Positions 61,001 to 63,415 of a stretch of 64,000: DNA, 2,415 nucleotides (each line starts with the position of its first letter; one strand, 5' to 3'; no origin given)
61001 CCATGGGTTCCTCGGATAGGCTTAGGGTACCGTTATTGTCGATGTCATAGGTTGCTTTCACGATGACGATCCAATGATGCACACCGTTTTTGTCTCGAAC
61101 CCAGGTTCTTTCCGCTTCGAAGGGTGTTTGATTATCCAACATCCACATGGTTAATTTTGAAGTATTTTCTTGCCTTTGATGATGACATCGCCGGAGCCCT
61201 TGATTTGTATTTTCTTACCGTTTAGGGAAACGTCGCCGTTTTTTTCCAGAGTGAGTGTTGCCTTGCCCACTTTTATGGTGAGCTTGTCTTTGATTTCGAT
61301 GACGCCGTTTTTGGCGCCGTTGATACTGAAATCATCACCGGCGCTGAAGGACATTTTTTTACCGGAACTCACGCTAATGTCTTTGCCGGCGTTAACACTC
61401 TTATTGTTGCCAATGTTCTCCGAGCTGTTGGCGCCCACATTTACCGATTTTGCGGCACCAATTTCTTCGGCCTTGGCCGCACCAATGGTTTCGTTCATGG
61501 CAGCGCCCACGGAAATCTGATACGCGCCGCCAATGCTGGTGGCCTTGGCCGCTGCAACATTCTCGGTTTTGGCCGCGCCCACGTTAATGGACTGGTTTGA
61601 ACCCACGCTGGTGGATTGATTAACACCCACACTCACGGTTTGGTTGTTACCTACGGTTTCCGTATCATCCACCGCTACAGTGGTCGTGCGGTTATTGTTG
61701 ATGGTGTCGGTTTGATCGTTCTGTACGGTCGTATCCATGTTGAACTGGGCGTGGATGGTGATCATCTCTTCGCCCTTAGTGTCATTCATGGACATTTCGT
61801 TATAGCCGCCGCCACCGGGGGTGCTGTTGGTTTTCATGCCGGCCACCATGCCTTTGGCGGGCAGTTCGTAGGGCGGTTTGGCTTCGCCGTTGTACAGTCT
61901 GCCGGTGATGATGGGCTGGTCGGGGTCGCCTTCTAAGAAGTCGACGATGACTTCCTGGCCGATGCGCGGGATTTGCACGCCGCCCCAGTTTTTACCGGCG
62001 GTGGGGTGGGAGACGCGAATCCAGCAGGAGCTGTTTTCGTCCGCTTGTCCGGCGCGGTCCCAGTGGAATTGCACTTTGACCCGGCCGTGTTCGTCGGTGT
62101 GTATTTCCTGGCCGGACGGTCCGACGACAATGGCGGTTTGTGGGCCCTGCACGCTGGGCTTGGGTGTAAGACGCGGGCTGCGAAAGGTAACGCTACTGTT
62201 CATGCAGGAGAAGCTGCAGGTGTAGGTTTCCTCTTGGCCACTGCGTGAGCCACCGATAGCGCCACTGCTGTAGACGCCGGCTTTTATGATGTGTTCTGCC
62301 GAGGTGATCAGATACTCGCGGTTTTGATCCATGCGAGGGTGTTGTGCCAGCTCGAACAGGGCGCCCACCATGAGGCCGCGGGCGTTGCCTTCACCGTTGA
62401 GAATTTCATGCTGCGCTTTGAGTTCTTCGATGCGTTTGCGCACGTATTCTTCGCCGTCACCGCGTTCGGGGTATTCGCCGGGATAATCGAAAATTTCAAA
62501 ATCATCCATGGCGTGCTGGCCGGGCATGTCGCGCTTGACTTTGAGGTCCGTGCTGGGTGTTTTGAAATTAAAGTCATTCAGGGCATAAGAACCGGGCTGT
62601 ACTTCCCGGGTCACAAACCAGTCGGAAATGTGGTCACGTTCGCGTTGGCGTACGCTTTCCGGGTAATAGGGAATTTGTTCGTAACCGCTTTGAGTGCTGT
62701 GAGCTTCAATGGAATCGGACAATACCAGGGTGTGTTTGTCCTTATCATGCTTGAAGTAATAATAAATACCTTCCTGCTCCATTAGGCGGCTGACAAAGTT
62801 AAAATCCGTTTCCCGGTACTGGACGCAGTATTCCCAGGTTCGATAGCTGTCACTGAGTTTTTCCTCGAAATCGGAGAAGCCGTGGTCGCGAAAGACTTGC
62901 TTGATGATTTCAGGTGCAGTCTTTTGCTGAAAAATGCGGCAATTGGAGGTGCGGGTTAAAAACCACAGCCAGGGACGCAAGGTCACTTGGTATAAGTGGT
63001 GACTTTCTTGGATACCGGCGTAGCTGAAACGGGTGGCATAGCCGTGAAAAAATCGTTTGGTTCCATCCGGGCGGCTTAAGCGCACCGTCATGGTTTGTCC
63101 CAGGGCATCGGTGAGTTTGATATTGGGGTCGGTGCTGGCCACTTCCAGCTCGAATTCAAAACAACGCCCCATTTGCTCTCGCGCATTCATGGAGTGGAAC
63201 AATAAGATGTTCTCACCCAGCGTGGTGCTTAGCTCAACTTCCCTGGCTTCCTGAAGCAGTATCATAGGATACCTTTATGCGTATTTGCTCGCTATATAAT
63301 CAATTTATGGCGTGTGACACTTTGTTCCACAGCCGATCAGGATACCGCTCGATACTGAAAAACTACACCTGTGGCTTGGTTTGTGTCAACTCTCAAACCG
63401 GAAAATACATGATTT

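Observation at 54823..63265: Orphan vgrG island of the vgrG1b type carrying extra cargo genes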

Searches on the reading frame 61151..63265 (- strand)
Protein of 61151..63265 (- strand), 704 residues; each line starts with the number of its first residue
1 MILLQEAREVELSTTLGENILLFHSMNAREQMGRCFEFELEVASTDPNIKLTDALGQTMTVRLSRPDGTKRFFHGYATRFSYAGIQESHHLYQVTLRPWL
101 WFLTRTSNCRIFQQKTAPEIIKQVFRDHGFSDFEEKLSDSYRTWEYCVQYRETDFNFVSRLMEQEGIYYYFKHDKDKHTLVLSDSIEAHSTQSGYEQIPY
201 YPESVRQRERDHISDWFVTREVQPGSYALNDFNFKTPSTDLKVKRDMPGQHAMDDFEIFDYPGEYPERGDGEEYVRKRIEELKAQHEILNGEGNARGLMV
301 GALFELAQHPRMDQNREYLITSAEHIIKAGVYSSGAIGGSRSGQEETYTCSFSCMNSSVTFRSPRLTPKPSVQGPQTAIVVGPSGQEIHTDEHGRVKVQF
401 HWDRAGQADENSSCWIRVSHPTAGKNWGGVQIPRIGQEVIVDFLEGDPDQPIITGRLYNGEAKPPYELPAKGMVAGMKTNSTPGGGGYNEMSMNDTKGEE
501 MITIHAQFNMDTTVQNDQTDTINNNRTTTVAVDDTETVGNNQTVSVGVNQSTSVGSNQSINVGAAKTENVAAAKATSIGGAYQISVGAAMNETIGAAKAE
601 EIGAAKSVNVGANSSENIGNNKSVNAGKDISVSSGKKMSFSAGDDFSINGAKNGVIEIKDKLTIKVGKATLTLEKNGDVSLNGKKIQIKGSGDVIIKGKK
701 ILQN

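Call 3: search_protein_families(library=pfam, proteins=[window:61151-63265:-], max_evalue=0.01)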
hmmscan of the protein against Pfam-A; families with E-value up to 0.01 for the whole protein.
window:61151-63265:- (704 aa): 5 families
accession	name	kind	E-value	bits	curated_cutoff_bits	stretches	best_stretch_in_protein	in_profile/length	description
PF05954.17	Phage_GPD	-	5.3e-111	371.1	30.1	1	29-329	1-303/305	Phage tail baseplate hub (GPD)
PF22178.3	Gp5_trimer_C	-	2.1e-33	115.3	30.9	2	476-586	2-112/112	Bacteriophage T4 gp5 C-terminal trimerisation domain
PF04717.18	Phage_base_V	-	2.9e-15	56.8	23.8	1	390-458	11-75/75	Type VI secretion system/phage-baseplate injector OB domain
PF06715.18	Gp5_C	-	3.4e-06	27.2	20.4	1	533-555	2-24/24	Gp5 C-terminal repeat (3 copies)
PF20093.5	DUF6484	-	9.7e-05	23.4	27.6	1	434-457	38-61/61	Domain of unknown function (DUF6484)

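Call 4: search_protein_families(library=ncbifam, proteins=[window:61151-63265:-], max_evalue=0.01)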
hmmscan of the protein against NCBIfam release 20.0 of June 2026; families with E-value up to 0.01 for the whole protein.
window:61151-63265:- (704 aa): 4 families
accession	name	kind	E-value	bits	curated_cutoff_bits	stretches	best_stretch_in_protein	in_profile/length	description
TIGR03361.1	VI_Rhs_Vgr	subfamily_domain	5.5e-199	662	186.35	1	11-527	2-513/513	type VI secretion system tip protein TssI/VgrG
TIGR01646.1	vgr_GE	subfamily_domain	4.4e-166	553.6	121.8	1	24-507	4-478/480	type VI secretion system tip protein VgrG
NF033848.1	VgrG_rel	hypoth_equivalog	2e-18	66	275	1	372-553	374-541/547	VgrG-related protein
NF033849.1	ser_rich_anae_1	subfamily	3.1e-07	28.2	650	1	517-651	256-398/1163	serine-rich protein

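Call 73: find_encoding_contigs(protein=window:61151-63265:-, flank=10000, max_places=3)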
Protein window:61151-63265:- (704 aa): 5 contigs read that carry it; 2 places shown.
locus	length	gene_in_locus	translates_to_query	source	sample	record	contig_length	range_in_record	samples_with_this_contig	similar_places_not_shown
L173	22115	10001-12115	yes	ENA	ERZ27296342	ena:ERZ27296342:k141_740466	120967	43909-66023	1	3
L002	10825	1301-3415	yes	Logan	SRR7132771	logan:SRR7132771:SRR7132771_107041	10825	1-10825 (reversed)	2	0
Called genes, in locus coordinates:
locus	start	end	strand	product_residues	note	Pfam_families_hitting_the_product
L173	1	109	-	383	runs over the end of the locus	-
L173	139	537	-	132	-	-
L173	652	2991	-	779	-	PF00092:VWA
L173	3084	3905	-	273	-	PF07728:AAA_5, PF08406:CbbQ_C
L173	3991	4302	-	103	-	-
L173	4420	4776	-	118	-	PF00101:RuBisCO_small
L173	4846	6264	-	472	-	PF02788:RuBisCO_large_N, PF00016:RuBisCO_large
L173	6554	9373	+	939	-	PF08447:PAS_3, PF00989:PAS, PF08448:PAS_4, PF13426:PAS_9, PF00512:HisKA, PF02518:HATPase_c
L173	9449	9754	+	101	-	-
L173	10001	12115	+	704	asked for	PF05954:Phage_GPD, PF04717:Phage_base_V, PF22178:Gp5_trimer_C, PF06715:Gp5_C (faint)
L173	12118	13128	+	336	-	PF09937:DUF2169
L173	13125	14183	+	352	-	PF00109:ketoacyl-synt (weak)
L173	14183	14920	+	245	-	PF13665:Tox-PAAR-like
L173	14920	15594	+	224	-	-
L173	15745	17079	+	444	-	PF08241:Methyltransf_11 (faint), PF08242:Methyltransf_12 (weak), PF13649:Methyltransf_25, PF13847:Methyltransf_31, PF10119:MethyTransf_Reg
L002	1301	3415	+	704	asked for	PF05954:Phage_GPD, PF04717:Phage_base_V, PF22178:Gp5_trimer_C, PF06715:Gp5_C (faint)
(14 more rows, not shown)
